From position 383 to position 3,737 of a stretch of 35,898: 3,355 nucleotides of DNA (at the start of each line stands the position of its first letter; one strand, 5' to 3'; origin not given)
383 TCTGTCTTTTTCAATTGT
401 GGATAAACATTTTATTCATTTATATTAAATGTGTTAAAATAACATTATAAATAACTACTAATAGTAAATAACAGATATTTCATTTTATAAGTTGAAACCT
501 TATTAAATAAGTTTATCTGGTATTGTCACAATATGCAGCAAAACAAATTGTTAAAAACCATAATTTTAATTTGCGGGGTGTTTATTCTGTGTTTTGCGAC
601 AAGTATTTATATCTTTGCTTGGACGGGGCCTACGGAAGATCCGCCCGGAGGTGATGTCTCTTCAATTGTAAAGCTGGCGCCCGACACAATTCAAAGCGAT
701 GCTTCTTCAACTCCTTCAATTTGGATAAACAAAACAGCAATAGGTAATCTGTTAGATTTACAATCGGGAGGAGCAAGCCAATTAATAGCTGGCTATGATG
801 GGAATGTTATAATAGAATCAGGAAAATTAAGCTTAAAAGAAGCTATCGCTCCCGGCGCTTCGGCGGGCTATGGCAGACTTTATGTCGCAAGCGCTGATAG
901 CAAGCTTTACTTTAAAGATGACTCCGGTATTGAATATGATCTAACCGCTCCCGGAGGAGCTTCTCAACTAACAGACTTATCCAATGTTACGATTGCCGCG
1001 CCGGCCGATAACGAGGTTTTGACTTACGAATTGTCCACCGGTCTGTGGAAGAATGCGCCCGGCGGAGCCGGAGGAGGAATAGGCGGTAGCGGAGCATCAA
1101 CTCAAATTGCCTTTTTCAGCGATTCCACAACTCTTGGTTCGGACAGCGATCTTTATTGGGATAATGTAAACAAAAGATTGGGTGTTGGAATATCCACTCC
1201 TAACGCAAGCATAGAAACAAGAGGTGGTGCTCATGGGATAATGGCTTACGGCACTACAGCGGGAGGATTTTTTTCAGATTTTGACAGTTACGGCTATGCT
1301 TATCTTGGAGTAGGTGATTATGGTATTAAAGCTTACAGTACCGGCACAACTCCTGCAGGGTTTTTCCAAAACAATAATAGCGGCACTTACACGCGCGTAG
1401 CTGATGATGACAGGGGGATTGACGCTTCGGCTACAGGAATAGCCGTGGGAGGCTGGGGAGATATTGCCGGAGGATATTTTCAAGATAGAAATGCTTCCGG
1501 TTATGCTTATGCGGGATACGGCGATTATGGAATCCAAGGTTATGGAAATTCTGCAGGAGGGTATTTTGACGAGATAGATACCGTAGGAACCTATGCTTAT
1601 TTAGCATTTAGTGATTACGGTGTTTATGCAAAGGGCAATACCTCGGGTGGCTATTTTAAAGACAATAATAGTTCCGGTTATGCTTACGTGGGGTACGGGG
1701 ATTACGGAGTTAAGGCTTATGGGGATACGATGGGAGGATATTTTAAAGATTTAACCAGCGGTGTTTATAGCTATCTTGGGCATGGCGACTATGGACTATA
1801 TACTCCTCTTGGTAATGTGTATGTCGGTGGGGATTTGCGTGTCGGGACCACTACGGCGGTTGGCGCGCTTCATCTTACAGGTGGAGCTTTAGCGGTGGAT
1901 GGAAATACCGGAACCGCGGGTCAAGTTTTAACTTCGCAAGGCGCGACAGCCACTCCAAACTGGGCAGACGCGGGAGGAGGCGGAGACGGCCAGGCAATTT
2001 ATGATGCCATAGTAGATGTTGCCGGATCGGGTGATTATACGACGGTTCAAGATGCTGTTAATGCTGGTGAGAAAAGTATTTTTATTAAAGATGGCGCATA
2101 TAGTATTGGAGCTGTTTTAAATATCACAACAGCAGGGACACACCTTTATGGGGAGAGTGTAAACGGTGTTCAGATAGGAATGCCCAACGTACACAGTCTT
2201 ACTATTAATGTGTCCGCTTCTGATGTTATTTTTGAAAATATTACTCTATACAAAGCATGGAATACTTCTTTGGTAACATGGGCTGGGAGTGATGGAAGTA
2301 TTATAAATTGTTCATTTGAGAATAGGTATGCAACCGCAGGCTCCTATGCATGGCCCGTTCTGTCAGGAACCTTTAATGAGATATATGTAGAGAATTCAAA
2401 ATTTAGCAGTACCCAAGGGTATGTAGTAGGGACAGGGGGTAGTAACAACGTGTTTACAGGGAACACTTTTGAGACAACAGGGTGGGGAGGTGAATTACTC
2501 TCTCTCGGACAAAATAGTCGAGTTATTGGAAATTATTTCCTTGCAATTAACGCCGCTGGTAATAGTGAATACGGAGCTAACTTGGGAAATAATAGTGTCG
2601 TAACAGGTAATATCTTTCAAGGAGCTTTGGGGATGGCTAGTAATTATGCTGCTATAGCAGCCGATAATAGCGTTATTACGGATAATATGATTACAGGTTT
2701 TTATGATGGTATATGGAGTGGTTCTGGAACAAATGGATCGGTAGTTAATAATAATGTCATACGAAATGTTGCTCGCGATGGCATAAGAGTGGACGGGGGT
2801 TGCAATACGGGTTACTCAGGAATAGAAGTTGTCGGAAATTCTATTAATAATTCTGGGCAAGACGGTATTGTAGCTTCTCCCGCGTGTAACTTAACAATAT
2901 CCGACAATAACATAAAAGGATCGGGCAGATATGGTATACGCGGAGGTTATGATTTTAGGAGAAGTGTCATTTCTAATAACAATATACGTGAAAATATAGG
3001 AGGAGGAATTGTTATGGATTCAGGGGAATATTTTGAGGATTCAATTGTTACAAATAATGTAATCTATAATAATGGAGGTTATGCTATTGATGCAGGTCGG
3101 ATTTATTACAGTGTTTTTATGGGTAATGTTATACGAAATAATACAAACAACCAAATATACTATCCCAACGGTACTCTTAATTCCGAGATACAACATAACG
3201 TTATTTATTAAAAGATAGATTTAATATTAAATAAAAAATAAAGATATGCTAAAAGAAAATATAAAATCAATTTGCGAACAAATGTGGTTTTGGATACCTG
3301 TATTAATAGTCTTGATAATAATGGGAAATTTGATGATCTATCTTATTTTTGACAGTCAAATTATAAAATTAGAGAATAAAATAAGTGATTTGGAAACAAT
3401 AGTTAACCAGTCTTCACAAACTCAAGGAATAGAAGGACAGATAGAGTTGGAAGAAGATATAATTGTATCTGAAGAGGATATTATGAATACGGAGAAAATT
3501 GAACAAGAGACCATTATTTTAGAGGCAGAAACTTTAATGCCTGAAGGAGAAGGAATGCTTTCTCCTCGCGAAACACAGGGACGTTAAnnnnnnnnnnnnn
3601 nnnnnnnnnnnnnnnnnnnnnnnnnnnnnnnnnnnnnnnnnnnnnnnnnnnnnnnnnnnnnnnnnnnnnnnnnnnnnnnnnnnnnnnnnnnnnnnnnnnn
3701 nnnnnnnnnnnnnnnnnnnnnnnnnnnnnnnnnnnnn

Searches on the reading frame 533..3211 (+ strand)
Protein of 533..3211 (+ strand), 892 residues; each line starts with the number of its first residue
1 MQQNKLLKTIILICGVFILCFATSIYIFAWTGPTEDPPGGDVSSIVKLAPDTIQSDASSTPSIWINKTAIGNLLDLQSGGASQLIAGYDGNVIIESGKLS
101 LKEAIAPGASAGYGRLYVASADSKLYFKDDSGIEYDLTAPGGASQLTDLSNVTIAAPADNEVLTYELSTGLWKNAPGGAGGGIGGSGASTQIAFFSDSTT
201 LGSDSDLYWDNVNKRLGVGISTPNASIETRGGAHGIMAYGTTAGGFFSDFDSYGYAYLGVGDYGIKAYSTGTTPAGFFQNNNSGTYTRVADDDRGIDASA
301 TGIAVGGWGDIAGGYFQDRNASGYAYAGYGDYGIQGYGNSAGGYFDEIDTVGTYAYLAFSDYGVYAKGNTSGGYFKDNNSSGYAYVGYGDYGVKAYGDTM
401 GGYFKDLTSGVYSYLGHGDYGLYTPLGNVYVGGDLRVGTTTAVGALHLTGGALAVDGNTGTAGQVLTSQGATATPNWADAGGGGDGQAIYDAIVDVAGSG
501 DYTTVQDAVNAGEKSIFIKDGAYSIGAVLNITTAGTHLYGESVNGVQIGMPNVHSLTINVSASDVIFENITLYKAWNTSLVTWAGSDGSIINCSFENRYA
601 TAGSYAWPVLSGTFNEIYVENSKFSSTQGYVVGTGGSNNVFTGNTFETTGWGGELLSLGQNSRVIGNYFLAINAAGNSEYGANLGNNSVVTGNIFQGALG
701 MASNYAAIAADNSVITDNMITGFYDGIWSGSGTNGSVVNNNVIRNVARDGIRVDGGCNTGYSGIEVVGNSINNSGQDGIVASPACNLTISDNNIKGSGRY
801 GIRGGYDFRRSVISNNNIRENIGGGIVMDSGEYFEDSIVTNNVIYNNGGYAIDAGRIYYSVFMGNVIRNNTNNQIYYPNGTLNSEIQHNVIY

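Call 5: search_protein_families(library=pfam, proteins=[window:533-3211:+], max_evalue=0.01)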
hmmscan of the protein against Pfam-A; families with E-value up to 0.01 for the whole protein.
window:533-3211:+ (892 aa): 2 families
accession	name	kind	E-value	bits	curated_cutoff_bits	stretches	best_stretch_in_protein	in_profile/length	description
PF13229.12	Beta_helix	-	2.6e-16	60.1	25.9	2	762-891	9-134/158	Right handed beta helix region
PF05048.19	NosD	-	9.3e-09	35.5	23.6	1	705-879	19-181/212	Periplasmic copper-binding protein (NosD)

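Call 33: search_solved_structures(query=window:533-3211:+, max_evalue=1, show_alignments=1)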
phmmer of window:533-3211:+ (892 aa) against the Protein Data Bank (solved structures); distinct sequences matched with E-value up to 1: 0.

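Call 61: search_protein_families(library=ncbifam, proteins=[window:533-3211:+], max_evalue=0.01)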
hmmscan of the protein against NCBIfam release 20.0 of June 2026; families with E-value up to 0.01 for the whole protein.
window:533-3211:+ (892 aa): 0 families

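Call 62: search_protein_families(library=phrogs, proteins=[window:533-3211:+], max_evalue=0.01)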
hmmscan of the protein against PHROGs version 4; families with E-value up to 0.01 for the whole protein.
window:533-3211:+ (892 aa): 0 families

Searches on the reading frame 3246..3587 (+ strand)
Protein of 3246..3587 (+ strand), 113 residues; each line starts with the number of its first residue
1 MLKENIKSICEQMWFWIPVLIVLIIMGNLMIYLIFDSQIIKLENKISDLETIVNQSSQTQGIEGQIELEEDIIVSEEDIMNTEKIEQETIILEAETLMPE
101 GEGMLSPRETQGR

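Call 5: search_protein_families(library=pfam, proteins=[window:3246-3587:+], max_evalue=0.01)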
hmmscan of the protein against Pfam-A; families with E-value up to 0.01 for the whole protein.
window:3246-3587:+ (113 aa): 1 family
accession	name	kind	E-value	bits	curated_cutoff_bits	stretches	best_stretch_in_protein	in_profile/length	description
PF24073.1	DUF7365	-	0.0036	17.9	27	1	14-59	10-55/101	Coiled-coil region of unknown function (DUF7365)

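Call 61: search_protein_families(library=ncbifam, proteins=[window:3246-3587:+], max_evalue=0.01)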
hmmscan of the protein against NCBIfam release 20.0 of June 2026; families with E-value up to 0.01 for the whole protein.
window:3246-3587:+ (113 aa): 1 family
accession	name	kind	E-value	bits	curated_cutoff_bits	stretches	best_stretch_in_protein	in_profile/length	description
NF040944.1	MYPE2350_fam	equivalog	0.0021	18.6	50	1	5-57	3-54/128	MYPE2350 family membrane protein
